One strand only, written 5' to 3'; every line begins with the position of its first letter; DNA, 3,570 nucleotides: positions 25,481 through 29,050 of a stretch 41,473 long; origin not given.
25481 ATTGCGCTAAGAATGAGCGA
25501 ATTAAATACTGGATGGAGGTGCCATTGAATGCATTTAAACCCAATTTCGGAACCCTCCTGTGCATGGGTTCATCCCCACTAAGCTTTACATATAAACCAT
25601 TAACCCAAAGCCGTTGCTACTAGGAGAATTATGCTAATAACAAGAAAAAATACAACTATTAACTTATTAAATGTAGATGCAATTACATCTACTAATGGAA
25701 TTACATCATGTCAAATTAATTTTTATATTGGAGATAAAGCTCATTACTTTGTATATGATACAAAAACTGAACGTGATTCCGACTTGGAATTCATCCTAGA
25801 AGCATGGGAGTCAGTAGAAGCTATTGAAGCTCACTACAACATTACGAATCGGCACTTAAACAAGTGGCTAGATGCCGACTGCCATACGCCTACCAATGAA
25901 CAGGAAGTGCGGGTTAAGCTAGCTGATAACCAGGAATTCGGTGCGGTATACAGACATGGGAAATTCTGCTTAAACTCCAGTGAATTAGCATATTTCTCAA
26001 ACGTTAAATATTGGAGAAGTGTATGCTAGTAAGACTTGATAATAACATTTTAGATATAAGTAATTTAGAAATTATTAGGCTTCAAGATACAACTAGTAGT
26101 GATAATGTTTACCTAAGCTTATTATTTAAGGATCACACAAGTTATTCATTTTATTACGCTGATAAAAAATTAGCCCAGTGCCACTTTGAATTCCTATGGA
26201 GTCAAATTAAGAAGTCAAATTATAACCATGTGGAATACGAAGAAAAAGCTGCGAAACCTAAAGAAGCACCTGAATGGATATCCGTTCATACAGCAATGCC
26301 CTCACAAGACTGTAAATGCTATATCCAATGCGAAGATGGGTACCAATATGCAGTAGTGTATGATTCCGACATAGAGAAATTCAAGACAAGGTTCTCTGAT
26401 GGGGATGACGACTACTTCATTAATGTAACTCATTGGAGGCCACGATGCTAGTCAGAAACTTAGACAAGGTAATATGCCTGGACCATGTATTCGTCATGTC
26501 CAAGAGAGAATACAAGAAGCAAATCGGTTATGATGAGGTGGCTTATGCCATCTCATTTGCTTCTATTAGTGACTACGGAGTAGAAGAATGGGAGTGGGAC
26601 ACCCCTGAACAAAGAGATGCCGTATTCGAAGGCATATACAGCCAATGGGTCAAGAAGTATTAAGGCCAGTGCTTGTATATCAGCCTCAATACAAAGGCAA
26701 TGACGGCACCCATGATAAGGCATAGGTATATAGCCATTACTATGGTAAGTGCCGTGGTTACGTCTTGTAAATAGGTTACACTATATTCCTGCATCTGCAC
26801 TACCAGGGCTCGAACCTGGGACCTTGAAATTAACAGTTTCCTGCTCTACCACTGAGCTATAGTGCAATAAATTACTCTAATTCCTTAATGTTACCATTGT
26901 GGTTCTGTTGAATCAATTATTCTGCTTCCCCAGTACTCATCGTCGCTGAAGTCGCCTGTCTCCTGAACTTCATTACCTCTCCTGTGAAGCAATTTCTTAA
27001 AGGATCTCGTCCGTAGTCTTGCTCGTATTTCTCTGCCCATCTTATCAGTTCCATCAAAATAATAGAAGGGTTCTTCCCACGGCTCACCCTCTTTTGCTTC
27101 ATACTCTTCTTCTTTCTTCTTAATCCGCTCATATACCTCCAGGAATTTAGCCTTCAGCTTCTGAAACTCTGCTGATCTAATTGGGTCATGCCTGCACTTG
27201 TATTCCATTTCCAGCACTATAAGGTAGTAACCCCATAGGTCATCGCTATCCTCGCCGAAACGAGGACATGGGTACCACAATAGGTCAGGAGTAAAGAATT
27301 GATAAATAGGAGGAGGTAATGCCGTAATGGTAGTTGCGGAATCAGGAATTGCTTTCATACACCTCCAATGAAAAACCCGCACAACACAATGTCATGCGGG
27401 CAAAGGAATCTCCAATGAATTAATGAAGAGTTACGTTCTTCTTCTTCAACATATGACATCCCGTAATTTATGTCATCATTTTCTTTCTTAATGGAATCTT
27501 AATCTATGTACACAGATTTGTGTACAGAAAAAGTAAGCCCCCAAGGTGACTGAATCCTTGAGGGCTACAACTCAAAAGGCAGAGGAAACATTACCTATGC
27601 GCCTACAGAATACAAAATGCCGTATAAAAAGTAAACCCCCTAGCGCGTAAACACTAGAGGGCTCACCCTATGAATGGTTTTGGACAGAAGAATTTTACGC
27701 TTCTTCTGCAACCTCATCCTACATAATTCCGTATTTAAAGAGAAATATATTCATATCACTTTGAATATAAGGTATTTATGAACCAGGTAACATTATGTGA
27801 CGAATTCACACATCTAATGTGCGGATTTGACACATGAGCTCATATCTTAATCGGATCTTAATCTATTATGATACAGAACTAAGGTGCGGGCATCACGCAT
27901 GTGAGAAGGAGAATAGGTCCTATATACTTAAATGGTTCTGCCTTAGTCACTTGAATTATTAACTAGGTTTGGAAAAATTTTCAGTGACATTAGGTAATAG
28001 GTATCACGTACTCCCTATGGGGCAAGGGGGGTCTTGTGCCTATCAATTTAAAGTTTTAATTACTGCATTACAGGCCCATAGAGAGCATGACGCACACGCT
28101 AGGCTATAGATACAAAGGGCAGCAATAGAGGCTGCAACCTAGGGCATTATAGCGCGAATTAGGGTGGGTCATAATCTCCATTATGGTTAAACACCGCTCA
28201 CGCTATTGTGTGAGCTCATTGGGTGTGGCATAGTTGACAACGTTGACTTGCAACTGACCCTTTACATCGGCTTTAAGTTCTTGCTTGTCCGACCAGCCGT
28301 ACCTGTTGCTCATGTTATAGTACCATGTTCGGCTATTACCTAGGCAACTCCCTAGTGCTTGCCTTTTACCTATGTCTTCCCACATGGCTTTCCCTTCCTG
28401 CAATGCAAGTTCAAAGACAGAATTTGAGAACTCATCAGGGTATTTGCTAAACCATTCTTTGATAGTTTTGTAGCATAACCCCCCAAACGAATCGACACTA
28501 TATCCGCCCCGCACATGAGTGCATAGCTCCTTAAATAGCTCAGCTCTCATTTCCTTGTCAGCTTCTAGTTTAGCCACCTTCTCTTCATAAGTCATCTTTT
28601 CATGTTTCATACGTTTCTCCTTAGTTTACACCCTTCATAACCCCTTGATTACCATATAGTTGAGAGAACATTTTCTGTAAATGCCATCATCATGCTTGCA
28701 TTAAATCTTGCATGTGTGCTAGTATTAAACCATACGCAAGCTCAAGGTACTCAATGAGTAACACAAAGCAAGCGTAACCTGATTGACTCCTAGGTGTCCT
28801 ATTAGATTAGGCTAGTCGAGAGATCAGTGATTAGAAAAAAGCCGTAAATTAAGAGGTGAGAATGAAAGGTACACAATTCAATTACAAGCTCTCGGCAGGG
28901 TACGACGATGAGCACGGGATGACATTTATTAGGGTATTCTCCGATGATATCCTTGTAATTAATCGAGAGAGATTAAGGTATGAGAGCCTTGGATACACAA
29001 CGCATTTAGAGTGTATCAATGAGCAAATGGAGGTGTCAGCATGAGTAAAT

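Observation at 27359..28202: An 0.8-kb ORF-free region packed with paralogous terminators, direct repeats and palindromes downstream of the TerS-like gene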

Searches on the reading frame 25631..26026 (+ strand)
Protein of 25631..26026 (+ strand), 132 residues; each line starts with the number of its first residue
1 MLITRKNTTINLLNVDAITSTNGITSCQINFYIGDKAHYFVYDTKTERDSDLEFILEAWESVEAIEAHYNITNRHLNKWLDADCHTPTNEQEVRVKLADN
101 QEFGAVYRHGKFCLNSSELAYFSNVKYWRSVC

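Call 8: search_protein_families(library=phrogs, proteins=[window:25631-26026:+], max_evalue=0.01)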
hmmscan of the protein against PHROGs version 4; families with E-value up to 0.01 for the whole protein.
window:25631-26026:+ (132 aa): 0 families

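Call 9: search_protein_families(library=pfam, proteins=[window:25631-26026:+], max_evalue=0.01)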
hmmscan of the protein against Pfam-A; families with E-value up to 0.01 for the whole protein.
window:25631-26026:+ (132 aa): 1 family
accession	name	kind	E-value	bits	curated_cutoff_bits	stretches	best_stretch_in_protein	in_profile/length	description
PF06115.17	DUF956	-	0.0063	16.7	26.9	0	6-77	5-68/117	Domain of unknown function (DUF956)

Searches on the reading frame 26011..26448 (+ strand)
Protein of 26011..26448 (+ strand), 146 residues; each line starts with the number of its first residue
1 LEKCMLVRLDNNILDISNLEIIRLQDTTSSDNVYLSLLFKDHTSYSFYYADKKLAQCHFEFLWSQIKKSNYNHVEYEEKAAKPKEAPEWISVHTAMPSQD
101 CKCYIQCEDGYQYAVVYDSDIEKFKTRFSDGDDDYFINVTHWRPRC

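Call 8: search_protein_families(library=phrogs, proteins=[window:26011-26448:+], max_evalue=0.01)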
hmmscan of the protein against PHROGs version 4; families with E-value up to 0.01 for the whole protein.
window:26011-26448:+ (146 aa): 3 families
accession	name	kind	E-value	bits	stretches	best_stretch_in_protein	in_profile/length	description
phrog_924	-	unknown function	4.8e-10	40.5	1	74-144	77-145/267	-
phrog_7704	-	unknown function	3.3e-05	24.9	1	72-144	92-164/173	-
phrog_60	-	unknown function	0.00045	20.9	1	83-144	218-274/461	-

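Call 9: search_protein_families(library=pfam, proteins=[window:26011-26448:+], max_evalue=0.01)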
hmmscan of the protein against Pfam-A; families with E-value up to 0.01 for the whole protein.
window:26011-26448:+ (146 aa): 1 family
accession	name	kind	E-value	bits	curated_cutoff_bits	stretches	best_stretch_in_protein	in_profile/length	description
PF04448.17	DUF551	-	0.00013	23.2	22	1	88-144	1-62/68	Protein of unknown function (DUF551)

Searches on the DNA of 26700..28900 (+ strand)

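Call 7: search_dna_similar(query=window:26700-28700:+, collection=phages, mode=distant, max_rows=30)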
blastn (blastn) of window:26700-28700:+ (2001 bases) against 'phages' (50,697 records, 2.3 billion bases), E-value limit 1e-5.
Records with a match: 286; places in all: 286; records where one place covers at least 80% of the query: 0.
Best place of each record, by identity: 80-90% 251; 60-80% 35.
By first word of the organism name: Pseudomonas 125; Synechococcus 90; Mycobacterium 36; Cyanophage 20; Prochlorococcus 2; Rhizobium 2; Bruynoghevirus 2; Alcaligenes 2; Sinorhizobium 2; Bacillus 1; and 4 more.
By host as written in the record: - 62; Pseudomonas aeruginosa 50; Pseudomonas aeruginosa PAO1 26; Synechococcus 25; Mycobacterium smegmatis mc2 155 21; Mycobacterium smegmatis mc#155 12; Synechococcus sp. WH7803 8; Synechococcus sp. WH8102 7; and 38 more.
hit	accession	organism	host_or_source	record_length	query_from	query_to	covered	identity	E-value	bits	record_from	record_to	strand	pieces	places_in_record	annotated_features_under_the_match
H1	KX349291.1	Cyanophage S-RIM44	Synechococcus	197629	85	171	4%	76.1%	2e-6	62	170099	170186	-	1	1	tRNA-Asn | tRNA-Val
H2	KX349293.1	Cyanophage S-RIM44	Synechococcus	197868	85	171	4%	76.1%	2e-6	62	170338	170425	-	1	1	tRNA-Asn | tRNA-Val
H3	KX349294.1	Cyanophage S-RIM44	Synechococcus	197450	85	171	4%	76.1%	2e-6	62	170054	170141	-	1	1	tRNA-Asn | tRNA-Val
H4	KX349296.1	Cyanophage S-RIM44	Synechococcus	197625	85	171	4%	76.1%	2e-6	62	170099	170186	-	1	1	tRNA-Asn | tRNA-Val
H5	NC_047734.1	Cyanophage S-RIM44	Synechococcus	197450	85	171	4%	76.1%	2e-6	62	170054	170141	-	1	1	tRNA-Asn | tRNA-Val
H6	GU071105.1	Prochlorococcus phage Syn1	Synechococcus sp. WH8101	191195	85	169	4%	76.7%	6e-7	63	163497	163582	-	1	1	tRNA-Asn | tRNA-Val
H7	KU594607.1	Cyanophage S-RIM44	Synechococcus sp.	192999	85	169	4%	76.7%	6e-7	63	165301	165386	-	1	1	tRNA-Asn | tRNA-Val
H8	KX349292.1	Cyanophage S-RIM44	Synechococcus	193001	85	169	4%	76.7%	6e-7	63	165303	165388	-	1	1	tRNA-Asn | tRNA-Val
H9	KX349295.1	Cyanophage S-RIM44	Synechococcus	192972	85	169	4%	76.7%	6e-7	63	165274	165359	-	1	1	tRNA-Asn | tRNA-Val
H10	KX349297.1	Cyanophage S-RIM44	Synechococcus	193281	85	169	4%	76.7%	6e-7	63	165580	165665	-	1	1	tRNA-Asn | tRNA-Val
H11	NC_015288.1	Prochlorococcus phage Syn1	Synechococcus sp. WH8101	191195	85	169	4%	76.7%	6e-7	63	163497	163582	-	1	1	tRNA-Asn | tRNA-Val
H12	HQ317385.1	Synechococcus phage S-RIM8 A.HR5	Synechococcus sp. WH7803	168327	91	170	4%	77.8%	6e-7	63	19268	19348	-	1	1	tRNA-Asn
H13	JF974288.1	Synechococcus phage S-RIM8 A.HR1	Synechococcus sp. WH7803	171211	91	170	4%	77.8%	6e-7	63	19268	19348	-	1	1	tRNA-Asn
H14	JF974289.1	Synechococcus phage S-RIM8 A.HR3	Synechococcus sp. WH7803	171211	91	170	4%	77.8%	6e-7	63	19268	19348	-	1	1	tRNA-Asn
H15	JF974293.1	Synechococcus phage KBS-M-1A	Synechococcus sp. WH7803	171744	91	170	4%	77.8%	6e-7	63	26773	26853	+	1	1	tRNA-Asn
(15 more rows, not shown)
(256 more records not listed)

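Call 33: search_rna_families(source=window, start=26700, end=28900, threshold=evalue, max_evalue=10)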
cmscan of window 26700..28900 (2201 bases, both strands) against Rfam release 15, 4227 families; matches with E-value up to 10: 6.
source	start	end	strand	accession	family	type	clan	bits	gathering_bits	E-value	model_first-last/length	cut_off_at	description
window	26795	26866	-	RF00005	tRNA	Gene; tRNA;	CL00001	66.6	29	9.4e-14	1-71/71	no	tRNA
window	27627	27781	-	RF00514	His_leader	Cis-reg; leader;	-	29.7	49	0.029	1-126/126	no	Histidine operon leader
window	26795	26865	+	RF04354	Plastid-ycf2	Cis-reg;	-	23.8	65.7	0.062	1-75/75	no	Plastid-ycf2 5UTR RNA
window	28671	28734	-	RF02031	tpke11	Gene; sRNA;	-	21.1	43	0.19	1-77/77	no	tpke11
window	28529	28586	-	RF01306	sR52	Gene; snRNA; snoRNA; CD-box;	-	14.2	50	8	1-60/60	no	Small nucleolar RNA sR52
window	27078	27199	+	RF02174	SMAD5-AS1_2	Gene; lncRNA;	-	13.5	50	2.5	1-129/129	no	SMAD5 antisense RNA 1 conserved region 2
